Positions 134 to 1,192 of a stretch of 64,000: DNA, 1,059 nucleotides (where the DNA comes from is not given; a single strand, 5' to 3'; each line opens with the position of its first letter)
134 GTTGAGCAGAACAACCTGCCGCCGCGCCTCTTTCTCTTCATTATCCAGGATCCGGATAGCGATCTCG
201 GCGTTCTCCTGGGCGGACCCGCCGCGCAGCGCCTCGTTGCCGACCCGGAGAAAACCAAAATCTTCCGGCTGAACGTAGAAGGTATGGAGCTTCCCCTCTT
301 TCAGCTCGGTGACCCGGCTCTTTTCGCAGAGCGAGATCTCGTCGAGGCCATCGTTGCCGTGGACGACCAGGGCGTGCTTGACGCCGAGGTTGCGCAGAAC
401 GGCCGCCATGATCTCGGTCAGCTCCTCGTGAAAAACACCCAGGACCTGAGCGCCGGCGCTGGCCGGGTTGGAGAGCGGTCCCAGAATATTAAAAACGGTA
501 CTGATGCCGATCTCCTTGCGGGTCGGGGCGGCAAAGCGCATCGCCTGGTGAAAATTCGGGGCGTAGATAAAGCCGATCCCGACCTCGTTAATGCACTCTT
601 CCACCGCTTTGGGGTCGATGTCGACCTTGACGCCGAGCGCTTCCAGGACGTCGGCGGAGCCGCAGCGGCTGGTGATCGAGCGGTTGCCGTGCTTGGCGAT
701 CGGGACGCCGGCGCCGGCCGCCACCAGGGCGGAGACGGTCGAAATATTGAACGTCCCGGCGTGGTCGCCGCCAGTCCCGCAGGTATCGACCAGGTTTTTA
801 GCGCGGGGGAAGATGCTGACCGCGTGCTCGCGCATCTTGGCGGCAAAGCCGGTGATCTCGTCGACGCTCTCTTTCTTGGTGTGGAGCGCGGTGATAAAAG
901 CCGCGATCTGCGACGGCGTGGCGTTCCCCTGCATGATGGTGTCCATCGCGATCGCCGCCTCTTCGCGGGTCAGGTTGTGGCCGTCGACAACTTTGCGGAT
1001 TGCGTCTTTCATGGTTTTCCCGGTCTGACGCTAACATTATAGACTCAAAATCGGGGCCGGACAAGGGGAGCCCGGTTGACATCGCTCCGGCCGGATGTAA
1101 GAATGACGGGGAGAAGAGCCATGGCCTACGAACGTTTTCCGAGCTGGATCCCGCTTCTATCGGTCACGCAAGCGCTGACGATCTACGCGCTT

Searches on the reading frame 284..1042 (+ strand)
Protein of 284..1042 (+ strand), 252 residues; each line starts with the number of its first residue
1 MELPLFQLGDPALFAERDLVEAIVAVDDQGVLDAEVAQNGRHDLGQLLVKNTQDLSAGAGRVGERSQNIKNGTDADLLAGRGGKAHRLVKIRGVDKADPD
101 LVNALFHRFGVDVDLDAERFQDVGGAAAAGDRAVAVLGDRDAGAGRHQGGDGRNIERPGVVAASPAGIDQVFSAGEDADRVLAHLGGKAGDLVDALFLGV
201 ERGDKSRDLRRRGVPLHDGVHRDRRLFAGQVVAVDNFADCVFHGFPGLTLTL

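Call 48: find_encoding_contigs(protein=window:284-1042:+, flank=10000, max_places=1)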
Protein window:284-1042:+ (252 aa): no gene with exactly this product is on record in the collection.
